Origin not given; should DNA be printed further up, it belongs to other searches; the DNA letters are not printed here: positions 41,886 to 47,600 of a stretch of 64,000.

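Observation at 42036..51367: Slam/DUF560-like barrel + FecR/TbpB-like protein + 1.8k-aa beta-helix repeat protein: candidate non-canonical type 11 secretion surface module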

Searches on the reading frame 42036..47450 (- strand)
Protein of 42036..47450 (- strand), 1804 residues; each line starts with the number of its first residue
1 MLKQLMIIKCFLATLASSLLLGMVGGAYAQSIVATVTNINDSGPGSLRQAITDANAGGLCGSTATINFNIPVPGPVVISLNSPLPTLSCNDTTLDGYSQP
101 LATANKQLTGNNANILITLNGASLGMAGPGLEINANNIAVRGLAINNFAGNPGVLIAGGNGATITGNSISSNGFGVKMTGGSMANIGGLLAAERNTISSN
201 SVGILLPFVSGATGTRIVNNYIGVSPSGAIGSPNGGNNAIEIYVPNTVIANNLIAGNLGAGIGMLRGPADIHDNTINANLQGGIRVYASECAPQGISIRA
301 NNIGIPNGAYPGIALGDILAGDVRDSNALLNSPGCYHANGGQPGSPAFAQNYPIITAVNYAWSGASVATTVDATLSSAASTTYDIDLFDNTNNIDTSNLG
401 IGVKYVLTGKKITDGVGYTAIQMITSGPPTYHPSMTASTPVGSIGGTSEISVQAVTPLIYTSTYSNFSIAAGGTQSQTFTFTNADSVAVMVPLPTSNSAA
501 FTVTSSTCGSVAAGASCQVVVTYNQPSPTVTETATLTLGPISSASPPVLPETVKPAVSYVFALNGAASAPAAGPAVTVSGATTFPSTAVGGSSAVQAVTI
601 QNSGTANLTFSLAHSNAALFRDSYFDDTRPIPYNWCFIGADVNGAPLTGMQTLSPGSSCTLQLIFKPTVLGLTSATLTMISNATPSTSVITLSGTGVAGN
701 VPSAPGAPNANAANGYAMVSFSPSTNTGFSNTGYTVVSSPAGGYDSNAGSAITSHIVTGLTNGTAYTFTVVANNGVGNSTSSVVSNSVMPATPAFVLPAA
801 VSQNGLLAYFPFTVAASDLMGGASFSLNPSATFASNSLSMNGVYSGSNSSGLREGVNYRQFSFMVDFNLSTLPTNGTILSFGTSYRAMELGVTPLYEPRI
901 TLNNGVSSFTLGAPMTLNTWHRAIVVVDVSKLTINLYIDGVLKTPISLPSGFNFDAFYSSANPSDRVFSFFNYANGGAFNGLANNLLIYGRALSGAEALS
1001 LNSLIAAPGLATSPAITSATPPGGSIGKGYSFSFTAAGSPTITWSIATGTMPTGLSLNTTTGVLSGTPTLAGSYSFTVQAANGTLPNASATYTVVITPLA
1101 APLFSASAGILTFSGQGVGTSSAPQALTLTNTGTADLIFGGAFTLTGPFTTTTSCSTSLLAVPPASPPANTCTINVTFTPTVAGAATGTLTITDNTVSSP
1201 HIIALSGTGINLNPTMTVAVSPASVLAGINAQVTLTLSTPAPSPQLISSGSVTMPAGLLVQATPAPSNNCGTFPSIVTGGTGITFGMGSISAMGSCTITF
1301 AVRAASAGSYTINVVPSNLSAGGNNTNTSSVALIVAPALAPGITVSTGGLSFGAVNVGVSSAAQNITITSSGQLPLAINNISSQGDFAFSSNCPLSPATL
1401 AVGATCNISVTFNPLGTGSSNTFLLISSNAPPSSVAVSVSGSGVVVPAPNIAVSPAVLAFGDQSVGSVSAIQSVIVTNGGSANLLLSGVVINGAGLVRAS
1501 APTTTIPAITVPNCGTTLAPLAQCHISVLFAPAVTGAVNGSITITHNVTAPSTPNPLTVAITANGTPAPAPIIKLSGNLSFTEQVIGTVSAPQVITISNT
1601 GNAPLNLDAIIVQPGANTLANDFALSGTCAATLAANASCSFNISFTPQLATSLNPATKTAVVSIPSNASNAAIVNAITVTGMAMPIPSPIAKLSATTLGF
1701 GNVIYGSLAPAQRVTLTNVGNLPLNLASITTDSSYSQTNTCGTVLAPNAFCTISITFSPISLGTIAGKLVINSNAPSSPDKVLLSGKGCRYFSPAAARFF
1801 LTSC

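Call 6: search_protein_families(library=pfam, proteins=[window:42036-47450:-], max_evalue=0.1)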
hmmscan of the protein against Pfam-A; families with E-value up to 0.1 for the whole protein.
window:42036-47450:- (1804 aa): 13 families
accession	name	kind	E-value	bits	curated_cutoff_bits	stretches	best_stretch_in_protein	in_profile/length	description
PF22073.2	Cep192_D4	-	2.4e-46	157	35.5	6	1693-1788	6-111/112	Cep192 domain 4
PF22544.2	HYDIN_VesB_CFA65-like_Ig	-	1.8e-40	137.6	25.5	6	1689-1788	1-99/100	HYDIN/CFA65/VesB-like, Ig-like domain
PF15780.11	ASH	-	3.2e-28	98.2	27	4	1103-1202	7-98/98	Abnormal spindle-like microcephaly-assoc'd, ASPM-SPD-2-Hydin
PF07610.17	DUF1573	-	7.6e-22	77.6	26.1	2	1350-1441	8-96/98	Protein of unknown function (DUF1573)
PF05345.18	He_PIG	-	4.9e-12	46.6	24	1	1014-1097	2-96/96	Putative Ig domain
PF24507.1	Ig_CFAP65_4th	-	1.1e-11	45.4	27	1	1714-1787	2-75/76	CFAP65, fourth Ig-like domain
PF12371.14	TMEM131_like_N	-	2.2e-11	44.3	28.8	1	1709-1772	18-83/84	Transmembrane protein 131-like N-terminal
PF24771.2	Ig_CFAP74_1st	-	3.5e-09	37.4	29.2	0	472-525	16-72/97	CFAP74 first Ig-like domain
PF00041.27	fn3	-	4.1e-07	30.6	25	1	705-785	3-81/84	Fibronectin type III domain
PF22067.2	Cep192_D3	-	7.2e-07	29.7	27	0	467-536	11-80/99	Cep192 domain 3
PF24798.1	Ig-CFAP74_4th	-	3.5e-06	27.5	28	0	1694-1775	2-83/95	CFAP74 forth Ig-like domain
PF24499.1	Ig_TMEM131L_4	-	0.0014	19.5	27.8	0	1734-1788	82-135/136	TMEM131L fourth Ig-like domain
PF00635.32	Motile_Sperm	-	0.0022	18.3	25.9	0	473-525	18-69/109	MSP (Major sperm protein) domain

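Call 7: search_protein_families(library=ncbifam, proteins=[window:42036-47450:-], max_evalue=0.1)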
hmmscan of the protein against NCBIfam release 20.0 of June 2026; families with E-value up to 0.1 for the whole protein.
window:42036-47450:- (1804 aa): 1 family
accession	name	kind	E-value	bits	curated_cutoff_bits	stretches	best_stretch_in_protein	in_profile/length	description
NF012200.0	choice_anch_D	domain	3e-73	243.3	45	7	1676-1777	2-107/108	choice-of-anchor D domain-containing protein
